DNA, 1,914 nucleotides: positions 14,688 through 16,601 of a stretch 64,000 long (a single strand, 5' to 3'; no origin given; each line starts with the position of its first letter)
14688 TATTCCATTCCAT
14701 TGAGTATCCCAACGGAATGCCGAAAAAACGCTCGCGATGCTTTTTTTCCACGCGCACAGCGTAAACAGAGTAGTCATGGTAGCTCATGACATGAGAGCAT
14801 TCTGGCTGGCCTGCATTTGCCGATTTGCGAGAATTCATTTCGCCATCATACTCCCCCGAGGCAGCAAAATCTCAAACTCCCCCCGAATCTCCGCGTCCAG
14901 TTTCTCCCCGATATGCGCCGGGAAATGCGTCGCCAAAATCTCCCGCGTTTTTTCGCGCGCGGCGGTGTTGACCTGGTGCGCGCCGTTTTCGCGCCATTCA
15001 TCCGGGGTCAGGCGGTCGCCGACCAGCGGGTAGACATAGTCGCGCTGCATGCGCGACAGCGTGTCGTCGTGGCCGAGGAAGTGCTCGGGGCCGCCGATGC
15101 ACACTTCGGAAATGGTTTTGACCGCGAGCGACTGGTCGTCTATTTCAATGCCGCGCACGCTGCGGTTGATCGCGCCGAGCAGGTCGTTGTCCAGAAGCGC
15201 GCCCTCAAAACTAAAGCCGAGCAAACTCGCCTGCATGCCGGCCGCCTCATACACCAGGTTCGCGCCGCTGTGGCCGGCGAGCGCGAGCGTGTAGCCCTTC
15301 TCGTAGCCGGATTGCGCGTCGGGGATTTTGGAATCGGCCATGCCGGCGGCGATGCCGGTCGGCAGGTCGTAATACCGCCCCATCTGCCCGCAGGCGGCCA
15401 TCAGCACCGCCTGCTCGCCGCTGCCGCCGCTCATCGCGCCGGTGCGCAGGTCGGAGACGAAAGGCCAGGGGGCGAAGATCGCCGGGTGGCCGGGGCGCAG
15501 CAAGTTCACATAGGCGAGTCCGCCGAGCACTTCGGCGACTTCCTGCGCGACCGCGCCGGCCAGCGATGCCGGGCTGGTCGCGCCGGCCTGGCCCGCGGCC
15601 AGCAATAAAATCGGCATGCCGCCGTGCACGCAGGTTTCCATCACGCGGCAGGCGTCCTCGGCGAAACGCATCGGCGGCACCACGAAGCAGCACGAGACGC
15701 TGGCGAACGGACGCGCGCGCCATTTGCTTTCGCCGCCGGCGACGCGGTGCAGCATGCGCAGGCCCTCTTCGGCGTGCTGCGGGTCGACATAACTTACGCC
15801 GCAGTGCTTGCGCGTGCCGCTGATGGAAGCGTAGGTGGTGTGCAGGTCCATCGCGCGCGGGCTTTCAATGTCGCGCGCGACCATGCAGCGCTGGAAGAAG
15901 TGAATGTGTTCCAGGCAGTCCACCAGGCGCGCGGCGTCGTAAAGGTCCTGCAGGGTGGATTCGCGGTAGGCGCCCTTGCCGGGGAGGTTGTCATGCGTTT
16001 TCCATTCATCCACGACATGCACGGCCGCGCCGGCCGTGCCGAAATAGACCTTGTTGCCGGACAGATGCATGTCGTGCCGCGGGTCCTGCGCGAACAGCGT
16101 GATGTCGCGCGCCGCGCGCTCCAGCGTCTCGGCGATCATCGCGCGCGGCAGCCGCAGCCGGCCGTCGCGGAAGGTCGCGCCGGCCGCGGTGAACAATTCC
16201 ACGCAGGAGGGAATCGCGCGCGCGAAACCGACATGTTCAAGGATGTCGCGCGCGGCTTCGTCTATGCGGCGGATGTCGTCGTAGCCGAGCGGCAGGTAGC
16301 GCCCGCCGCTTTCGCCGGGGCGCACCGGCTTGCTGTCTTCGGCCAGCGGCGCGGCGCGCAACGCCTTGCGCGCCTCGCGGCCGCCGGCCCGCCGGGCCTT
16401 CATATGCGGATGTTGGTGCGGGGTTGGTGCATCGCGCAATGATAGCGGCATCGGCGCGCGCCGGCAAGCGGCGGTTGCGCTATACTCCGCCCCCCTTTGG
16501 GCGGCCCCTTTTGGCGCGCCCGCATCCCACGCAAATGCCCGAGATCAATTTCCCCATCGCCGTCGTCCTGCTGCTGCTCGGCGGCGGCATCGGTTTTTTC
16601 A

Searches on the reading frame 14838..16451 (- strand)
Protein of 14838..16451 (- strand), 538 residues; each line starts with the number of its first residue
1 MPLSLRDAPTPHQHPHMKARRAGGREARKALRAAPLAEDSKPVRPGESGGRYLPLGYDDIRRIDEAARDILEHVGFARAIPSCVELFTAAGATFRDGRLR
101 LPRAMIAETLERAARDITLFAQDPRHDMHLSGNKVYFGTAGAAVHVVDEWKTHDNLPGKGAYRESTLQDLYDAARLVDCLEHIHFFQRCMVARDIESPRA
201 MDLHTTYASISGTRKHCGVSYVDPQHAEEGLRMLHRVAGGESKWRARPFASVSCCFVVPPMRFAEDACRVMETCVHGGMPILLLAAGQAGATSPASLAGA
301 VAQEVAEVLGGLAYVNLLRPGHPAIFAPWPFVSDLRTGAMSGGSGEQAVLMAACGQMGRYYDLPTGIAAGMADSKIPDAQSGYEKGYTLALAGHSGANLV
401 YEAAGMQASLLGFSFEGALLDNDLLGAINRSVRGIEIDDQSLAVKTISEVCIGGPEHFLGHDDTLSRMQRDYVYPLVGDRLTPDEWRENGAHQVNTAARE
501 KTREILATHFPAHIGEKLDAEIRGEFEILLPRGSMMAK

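Call 4: search_protein_families(library=pfam, proteins=[window:14838-16451:-], max_evalue=1)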
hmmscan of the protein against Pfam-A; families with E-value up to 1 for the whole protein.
window:14838-16451:- (538 aa): 1 family
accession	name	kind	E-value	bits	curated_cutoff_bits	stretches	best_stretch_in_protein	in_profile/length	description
PF06253.16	MTTB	-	1.9e-113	379.6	25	1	21-523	1-489/500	Trimethylamine methyltransferase (MTTB)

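Call 6: search_protein_families(library=ncbifam, proteins=[window:14838-16451:-], max_evalue=1)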
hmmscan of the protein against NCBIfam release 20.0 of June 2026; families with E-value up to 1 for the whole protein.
window:14838-16451:- (538 aa): 1 family
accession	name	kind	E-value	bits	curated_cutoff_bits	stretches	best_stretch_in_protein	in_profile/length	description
TIGR02369.2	trimeth_pyl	equivalog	2.1e-104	349.7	525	1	57-523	8-462/469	[trimethylamine--corrinoid protein] Co-methyltransferase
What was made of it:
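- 14835..16451 (-): Upstream flank: MttB-superfamily methyltransferase without pyrrolysine (PF06253). It scores below the TMA-methyltransferase equivalog cut-off. Calls 4, 6.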

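Call 13: find_related_loci(query=window:14838-16451:-, collection=genome_contigs, flank=6000)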
Query window:14838-16451:- (538 aa) in genome_contigs; peptide patterns used: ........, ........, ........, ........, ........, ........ (x = any residue, [..] = any of these).
139 stretches matched a pattern; 82 encode a relative of the query (tblastn E <= 1e-3); the best 80 are kept; 79 distinct loci.
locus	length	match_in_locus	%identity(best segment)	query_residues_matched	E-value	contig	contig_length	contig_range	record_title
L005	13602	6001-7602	78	4-538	0e+0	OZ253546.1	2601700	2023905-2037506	MAG: Candidatus Poriferihabitaceae bacterium isolate 463de4ad-0157-4836-b656-1c8ed91a77ea genome assembly, chromosome: 1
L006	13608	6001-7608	77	10-537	0e+0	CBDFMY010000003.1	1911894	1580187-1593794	MAG: Candidatus Poriferihabitaceae bacterium isolate 6ea70c23-f6ae-4937-b9b1-d70173c59256 genome assembly, contig: conti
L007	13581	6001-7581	79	11-537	0e+0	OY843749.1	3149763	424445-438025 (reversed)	MAG: Arenicellales bacterium isolate be53ef9f-0ae9-4f29-a0ed-3ab0769f1983 genome assembly, chromosome: 1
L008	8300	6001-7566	81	17-537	0e+0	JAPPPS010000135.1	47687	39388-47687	MAG: Gammaproteobacteria bacterium isolate STY2_bin_1 NODE_43_length_47687_cov_64.6303, whole genome shotgun sequence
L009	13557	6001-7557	77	18-535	0e+0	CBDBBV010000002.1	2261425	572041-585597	MAG: Candidatus Poriferihabitaceae bacterium isolate 5b072e45-acb3-4fca-92ff-a6e516b598c6 genome assembly, contig: conti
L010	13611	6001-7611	77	5-538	0e+0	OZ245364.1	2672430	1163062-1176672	MAG: Candidatus Poriferihabitaceae bacterium isolate ad906cb3-1d1f-494b-88e6-7833d0e38aa3 genome assembly, chromosome: 1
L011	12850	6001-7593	74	11-535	0e+0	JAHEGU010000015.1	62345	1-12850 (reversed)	MAG: Gammaproteobacteria bacterium isolate Ww423 NODE_328_length_62345_cov_4.573332, whole genome shotgun sequence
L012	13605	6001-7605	78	2-537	0e+0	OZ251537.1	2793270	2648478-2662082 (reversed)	MAG: Candidatus Poriferihabitaceae bacterium isolate 4a277d06-e83e-453a-90c9-1e0c52933546 genome assembly, chromosome: 1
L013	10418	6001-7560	75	17-535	0e+0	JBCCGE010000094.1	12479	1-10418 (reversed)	MAG: Pseudomonadota bacterium isolate P01_B01_bin.36 k141_921717_length_12479_cov_12.0000, whole genome shotgun sequence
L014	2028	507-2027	78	14-519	0e+0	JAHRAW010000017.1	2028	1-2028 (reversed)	MAG: Gammaproteobacteria bacterium isolate SCS1-MAG5 k127_91751_436, whole genome shotgun sequence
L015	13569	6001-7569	75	17-538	0e+0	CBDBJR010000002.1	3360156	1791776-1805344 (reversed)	MAG: Candidatus Poriferihabitaceae bacterium isolate ddc5a202-60fb-4026-963d-34f754f030b5 genome assembly, contig: conti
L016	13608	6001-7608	74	10-538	0e+0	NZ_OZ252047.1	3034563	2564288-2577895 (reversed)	MAG: Candidatus Spongiihabitans sp. isolate 0f302991-e8ce-4c27-b8b3-1c27fcb5bdee chromosome 1, complete sequence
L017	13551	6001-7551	75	20-535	0e+0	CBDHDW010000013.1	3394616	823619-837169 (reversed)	MAG: Candidatus Poriferihabitaceae bacterium isolate 67226578-6d30-497a-b66e-a77e508eb20a genome assembly, contig: chrom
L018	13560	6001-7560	76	17-535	0e+0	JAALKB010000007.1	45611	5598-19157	MAG: Gammaproteobacteria bacterium isolate MH1_Bin6 NODE_308_length_45611_cov_8.553517, whole genome shotgun sequence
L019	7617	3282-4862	73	10-535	0e+0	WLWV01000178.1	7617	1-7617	MAG: Gammaproteobacteria bacterium isolate MH-Pat-SR_metabat2_5 NODE_9646_length_7617_cov_10.090654, whole genome shotgu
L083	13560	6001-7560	75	19-535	0e+0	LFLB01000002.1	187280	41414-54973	MAG: Candidatus Spongiihabitans thiooxidans isolate LS_SOB contig28595, whole genome shotgun sequence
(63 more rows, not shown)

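Call 21: search_protein_families(library=pfam, proteins=[L005:7686-8273:+, L012:7649-8380:+, L016:7676-8260:+, L083:7670-8368:+, L007:7698-8345:+, L007:8669-9568:-, L009:7563-8369:+, L009:8369-9295:+, L009:9279-10043:+, L009:10084-10875:+], max_evalue=0.01)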
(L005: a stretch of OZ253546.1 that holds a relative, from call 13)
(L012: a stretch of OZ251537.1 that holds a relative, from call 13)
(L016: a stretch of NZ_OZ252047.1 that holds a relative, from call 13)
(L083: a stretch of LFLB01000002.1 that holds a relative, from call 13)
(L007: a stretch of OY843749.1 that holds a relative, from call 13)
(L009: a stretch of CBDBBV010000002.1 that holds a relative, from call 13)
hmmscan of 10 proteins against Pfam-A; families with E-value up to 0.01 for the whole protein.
L005:7686-8273:+ (196 aa): 0 families

L012:7649-8380:+ (244 aa): 0 families

L016:7676-8260:+ (195 aa): 1 family
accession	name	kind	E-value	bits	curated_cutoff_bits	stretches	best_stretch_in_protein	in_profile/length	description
PF06103.16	DUF948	-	0.0019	18.8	37.2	1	16-66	9-59/89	Bacterial protein of unknown function (DUF948)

L083:7670-8368:+ (233 aa): 0 families

L007:7698-8345:+ (216 aa): 1 family
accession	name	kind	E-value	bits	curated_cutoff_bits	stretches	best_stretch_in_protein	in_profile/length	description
PF01936.24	NYN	-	1.1e-07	33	24.2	1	11-159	1-125/145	NYN domain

L007:8669-9568:- (300 aa): 1 family
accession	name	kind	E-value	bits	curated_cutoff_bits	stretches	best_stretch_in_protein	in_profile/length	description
PF02661.23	Fic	-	6e-17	62.7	24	1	146-236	15-93/93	Fic/DOC family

L009:7563-8369:+ (269 aa): 1 family
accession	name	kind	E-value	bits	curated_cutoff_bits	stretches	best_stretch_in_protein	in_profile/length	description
PF05050.19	Methyltransf_21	-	1.1e-06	29.4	22.7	1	13-179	1-171/173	Methyltransferase FkbM domain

L009:8369-9295:+ (309 aa): 6 families
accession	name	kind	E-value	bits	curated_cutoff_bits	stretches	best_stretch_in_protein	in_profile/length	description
PF00535.33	Glycos_transf_2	-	1.9e-36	126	23.3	1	10-167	1-166/168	Glycosyl transferase family 2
PF13641.12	Glyco_tranf_2_3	-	9.4e-20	72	27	1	7-212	1-218/230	Glycosyltransferase like family 2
PF10111.15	Glyco_tranf_2_2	-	4.6e-18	66.1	27.3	1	10-199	1-211/276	Glycosyltransferase like family 2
PF13506.12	Glyco_transf_21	-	2.6e-05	24.2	21.7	1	79-213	24-163/174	Glycosyl transferase family 21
PF13704.12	Glyco_tranf_2_4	-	0.003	18.4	27.5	0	17-97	2-83/98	Glycosyl transferase family 2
PF13632.12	Glyco_trans_2_3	-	0.0046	17.2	27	1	143-213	61-131/198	Glycosyl transferase family group 2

L009:9279-10043:+ (255 aa): 1 family
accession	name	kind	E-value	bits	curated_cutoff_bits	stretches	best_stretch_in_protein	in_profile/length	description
PF01755.23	Glyco_transf_25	-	1.1e-33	117.3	24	1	13-190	3-199/199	Glycosyltransferase family 25 (LPS biosynthesis protein)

L009:10084-10875:+ (264 aa): 1 family
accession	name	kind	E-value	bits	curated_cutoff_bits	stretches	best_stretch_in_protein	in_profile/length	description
PF08759.17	GT-D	-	3.2e-33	115.8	27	1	57-240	1-200/225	Glycosyltransferase GT-D fold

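Call 37: find_homologous_proteins(query=A1, max_evalue=0.001)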
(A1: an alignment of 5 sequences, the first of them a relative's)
Query A1 (5 sequences) (196 aa, profile of the alignment): 20 proteins with E <= 0.001 among 7033 candidates.
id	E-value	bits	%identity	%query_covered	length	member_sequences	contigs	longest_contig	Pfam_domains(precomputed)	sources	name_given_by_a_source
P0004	3.2e-100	352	52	97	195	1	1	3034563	-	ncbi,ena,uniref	ncbi:hypothetical protein [Candidatus Spongiihabitans sp.]|uniref:hypothetical protein n=1 Tax=Candi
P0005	2.9e-99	349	52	97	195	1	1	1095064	-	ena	-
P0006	4.6e-96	338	100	96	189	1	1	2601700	-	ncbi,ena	-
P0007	5.9e-92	325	87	100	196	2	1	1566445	-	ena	-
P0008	1.1e-89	317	38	91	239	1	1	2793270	-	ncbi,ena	-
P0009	4.5e-81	289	47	97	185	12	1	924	-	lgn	-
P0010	3.7e-79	283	49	98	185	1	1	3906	-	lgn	-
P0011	3.9e-74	267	49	95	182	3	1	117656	-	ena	-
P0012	1.3e-73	265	53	97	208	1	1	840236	-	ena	-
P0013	1.6e-71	258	47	97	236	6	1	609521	PF16526.11,PF01519.23,PF10805.15,PF23991.2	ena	-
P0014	2.3e-71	257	39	98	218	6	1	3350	-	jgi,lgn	-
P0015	3.5e-70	254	48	82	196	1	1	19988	-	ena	-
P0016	1.4e-69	252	50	97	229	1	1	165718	-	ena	-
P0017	5.9e-69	250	48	97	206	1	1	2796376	-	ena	-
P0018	1.0e-66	242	43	98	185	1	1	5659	-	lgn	-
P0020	9.0e-39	151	41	62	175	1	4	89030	-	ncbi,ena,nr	ncbi:MAG: hypothetical protein OXU62_06770 [Gammaproteobacteria bacterium]|nr:hypothetical protein [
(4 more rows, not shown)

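Call 39: find_encoding_contigs(protein=P0013, flank=5000, max_places=2)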
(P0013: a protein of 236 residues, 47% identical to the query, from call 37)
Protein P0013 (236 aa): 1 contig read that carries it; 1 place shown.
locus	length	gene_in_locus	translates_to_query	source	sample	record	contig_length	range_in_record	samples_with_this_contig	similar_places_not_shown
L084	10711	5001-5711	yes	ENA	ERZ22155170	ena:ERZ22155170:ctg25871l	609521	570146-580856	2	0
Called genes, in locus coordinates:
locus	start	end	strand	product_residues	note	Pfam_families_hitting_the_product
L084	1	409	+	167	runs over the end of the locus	PF08241:Methyltransf_11, PF08242:Methyltransf_12, PF13489:Methyltransf_23, PF13649:Methyltransf_25, PF13847:Methyltransf_31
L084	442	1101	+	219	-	PF00702:Hydrolase, PF12710:HAD, PF13419:HAD_2, PF13242:Hydrolase_like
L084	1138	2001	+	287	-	PF02569:Pantoate_ligase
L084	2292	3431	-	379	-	PF00817:IMS, PF11798:IMS_HHH (weak), PF21999:IMS_HHH_1 (weak), PF11799:IMS_C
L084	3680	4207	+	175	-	PF00005:ABC_tran, PF02463:SMC_N (faint)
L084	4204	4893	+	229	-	PF03379:CcmB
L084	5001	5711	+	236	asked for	PF10805:DUF2730 (weak), PF01519:DUF16 (weak), PF16526:CLZ (faint), PF23991:DUF7310 (faint)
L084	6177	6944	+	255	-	PF01578:Cytochrom_C_asm, PF27518:CcmC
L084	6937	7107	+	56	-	PF04995:CcmD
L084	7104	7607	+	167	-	PF03100:CcmE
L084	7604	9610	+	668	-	PF01578:Cytochrom_C_asm, PF16327:CcmF_C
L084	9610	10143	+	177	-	PF00578:AhpC-TSA, PF08534:Redoxin, PF00085:Thioredoxin (faint), PF13098:Thioredoxin_2 (weak), PF13905:Thioredoxin_8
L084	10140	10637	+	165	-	PF03918:CcmH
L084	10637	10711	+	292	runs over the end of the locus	PF23914:TPR_CcmH_CycH, PF14559:TPR_19 (faint)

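Call 40: find_encoding_contigs(protein=P0012, flank=5000, max_places=2)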
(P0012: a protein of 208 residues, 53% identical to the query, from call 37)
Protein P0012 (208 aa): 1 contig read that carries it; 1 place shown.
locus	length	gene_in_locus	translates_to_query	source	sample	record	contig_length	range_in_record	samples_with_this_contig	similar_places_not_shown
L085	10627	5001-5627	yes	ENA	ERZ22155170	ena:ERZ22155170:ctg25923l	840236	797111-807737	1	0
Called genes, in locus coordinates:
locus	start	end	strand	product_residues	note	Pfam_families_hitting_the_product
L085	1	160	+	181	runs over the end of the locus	PF02353:CMAS (weak), PF05175:MTS (weak), PF06325:PrmA (weak), PF08241:Methyltransf_11, PF08242:Methyltransf_12, PF13489:Methyltransf_23, PF13649:Methyltransf_25, PF13847:Methyltransf_31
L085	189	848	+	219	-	PF00702:Hydrolase, PF12710:HAD, PF13419:HAD_2, PF13242:Hydrolase_like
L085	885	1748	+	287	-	PF02569:Pantoate_ligase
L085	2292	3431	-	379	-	PF00817:IMS, PF11798:IMS_HHH (weak), PF21999:IMS_HHH_1 (weak), PF11799:IMS_C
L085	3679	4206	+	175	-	PF00005:ABC_tran, PF02463:SMC_N (faint)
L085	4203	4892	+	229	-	PF03379:CcmB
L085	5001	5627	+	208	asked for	-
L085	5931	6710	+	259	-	PF01578:Cytochrom_C_asm, PF27518:CcmC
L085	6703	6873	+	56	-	-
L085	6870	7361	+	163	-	PF03100:CcmE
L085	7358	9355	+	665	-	PF01578:Cytochrom_C_asm, PF16327:CcmF_C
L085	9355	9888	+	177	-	PF00578:AhpC-TSA, PF08534:Redoxin, PF00085:Thioredoxin (faint), PF13098:Thioredoxin_2 (weak), PF13905:Thioredoxin_8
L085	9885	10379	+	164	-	PF03918:CcmH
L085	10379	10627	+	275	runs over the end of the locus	PF23914:TPR_CcmH_CycH, PF14559:TPR_19 (faint), PF07719:TPR_2 (faint)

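Call 41: find_encoding_contigs(protein=P0017, flank=5000, max_places=2)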
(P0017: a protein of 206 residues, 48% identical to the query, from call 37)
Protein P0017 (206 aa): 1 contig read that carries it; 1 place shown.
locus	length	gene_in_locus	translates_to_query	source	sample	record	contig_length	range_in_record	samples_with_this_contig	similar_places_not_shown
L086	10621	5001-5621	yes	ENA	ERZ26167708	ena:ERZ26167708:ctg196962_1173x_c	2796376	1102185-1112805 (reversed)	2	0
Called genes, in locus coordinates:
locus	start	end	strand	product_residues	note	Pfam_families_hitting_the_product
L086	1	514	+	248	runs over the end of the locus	PF00106:adh_short, PF01370:Epimerase (weak), PF08659:KR, PF13561:adh_short_C2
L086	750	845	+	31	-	-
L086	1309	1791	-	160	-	PF04945:YHS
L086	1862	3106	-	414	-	PF02646:RmuC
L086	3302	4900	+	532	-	PF06253:MTTB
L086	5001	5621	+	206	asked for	-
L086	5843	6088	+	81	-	-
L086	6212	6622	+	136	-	-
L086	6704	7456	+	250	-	PF05987:DUF898 (faint), PF20403:DUF6693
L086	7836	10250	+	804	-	PF01266:DAO, PF16350:FAO_M, PF01571:GCV_T, PF08669:GCV_T_C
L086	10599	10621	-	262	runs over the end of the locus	PF12974:Phosphonate-bd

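Call 42: find_encoding_contigs(protein=P0020, flank=5000, max_places=2)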
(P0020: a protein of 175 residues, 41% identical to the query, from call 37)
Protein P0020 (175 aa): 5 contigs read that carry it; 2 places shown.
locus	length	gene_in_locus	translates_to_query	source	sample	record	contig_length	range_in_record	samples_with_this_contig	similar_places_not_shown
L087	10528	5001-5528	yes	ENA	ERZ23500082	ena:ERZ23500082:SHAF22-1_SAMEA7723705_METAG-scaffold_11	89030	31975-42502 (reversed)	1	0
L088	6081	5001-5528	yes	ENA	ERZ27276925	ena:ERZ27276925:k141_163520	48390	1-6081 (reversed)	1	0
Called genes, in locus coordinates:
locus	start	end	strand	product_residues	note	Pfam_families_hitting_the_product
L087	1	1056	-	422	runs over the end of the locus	PF00999:Na_H_Exchanger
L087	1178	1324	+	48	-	-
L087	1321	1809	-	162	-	PF04945:YHS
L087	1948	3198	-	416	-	PF02646:RmuC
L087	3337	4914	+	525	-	PF06253:MTTB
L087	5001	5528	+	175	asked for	-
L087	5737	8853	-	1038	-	PF02384:N6_Mtase, PF20473:MmeI_Mtase (weak), PF07669:Eco57I (weak), PF18135:Type_ISP_C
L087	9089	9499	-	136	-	PF15919:HicB_lk_antitox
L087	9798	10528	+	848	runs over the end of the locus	-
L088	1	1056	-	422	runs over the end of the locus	PF00999:Na_H_Exchanger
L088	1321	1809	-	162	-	PF04945:YHS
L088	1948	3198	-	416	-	PF02646:RmuC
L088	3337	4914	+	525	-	PF06253:MTTB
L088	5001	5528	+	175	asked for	-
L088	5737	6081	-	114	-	?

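Call 53: search_protein_families(library=pfam, proteins=[L010:8659-9168:-, L010:9249-9914:-, L010:9898-11328:-, L010:7764-8762:-, L086:5843-6085:+, L086:6212-6619:+, L086:6704-7453:+, L006:8682-9692:-, L006:9904-11079:-, L007:10057-11313:-], max_evalue=0.001)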
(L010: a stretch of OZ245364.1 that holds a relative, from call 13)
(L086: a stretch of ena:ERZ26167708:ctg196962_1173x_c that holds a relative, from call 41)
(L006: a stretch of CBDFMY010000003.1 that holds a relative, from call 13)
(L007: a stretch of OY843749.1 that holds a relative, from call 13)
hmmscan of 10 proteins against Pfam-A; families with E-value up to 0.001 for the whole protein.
L010:8659-9168:- (170 aa): 2 families
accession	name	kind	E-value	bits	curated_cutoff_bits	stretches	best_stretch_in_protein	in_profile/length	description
PF13772.11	AIG2_2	-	9.7e-11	42.4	27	1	66-147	3-82/83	AIG2-like family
PF06094.17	GGACT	-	3.8e-09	37.6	22.8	1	7-114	1-104/120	Gamma-glutamyl cyclotransferase, AIG2-like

L010:9249-9914:- (222 aa): 0 families

L010:9898-11328:- (477 aa): 1 family
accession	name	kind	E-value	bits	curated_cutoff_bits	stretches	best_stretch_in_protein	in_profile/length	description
PF01555.25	N6_N4_Mtase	-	3.1e-36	125.9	26.7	1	175-455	1-217/221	DNA methylase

L010:7764-8762:- (333 aa): 2 families
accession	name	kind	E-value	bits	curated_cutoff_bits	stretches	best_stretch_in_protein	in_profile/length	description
PF00892.27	EamA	-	8.5e-16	58.9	28.2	2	50-178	2-134/135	EamA-like transporter family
PF03151.22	TPT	-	0.00024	21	30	1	107-177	65-135/291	Triose-phosphate Transporter family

L086:5843-6085:+ (81 aa): 0 families

L086:6212-6619:+ (136 aa): 0 families

L086:6704-7453:+ (250 aa): 3 families
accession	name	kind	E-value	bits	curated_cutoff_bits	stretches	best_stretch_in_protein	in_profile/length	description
PF20403.5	DUF6693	-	1.6e-38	131.5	31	1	6-110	1-104/104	Family of unknown function (DUF6693)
PF05987.18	DUF898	-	4.4e-06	26.5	28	0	63-112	263-312/336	Bacterial protein of unknown function (DUF898)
PF14018.11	DUF4234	-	0.00014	22.3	25.3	0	78-101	4-27/70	Domain of unknown function (DUF4234)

L006:8682-9692:- (337 aa): 2 families
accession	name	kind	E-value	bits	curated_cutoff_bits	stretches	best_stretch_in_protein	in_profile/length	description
PF01609.27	DDE_Tnp_1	-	6.3e-30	104.9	23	1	73-284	4-200/200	Transposase DDE domain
PF14294.11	DUF4372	-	3.7e-08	33.9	25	1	1-28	45-72/74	Domain of unknown function (DUF4372)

L006:9904-11079:- (392 aa): 6 families
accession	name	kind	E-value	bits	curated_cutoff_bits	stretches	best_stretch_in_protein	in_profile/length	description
PF13551.12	HTH_29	-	2.1e-11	44.2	28.1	1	24-63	10-49/64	Winged helix-turn helix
PF13518.12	HTH_28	-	4.5e-10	39.9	25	1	24-62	11-48/52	Helix-turn-helix domain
PF13384.12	HTH_23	-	5.2e-09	36.1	24.6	1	26-59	17-50/50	Homeodomain-like domain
PF13565.12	HTH_32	-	1.9e-05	25.6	33.7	1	42-108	1-66/73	Homeodomain-like domain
PF12728.13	HTH_17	-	0.00043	20.9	27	0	27-49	2-24/51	Helix-turn-helix domain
PF13011.12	LZ_Tnp_IS481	-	0.00058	20.5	22.2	0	30-69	29-66/85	leucine-zipper of insertion element IS481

L007:10057-11313:- (419 aa): 1 family
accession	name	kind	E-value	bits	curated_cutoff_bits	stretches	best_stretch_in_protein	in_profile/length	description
PF00665.32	rve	-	3.9e-07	30.7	32.6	1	209-283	16-98/102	Integrase core domain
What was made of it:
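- Several hotspot cargoes in relatives are not defence genes: a glycosyltransferase cluster, an EamA transporter and DUF6693 (calls 21, 53).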
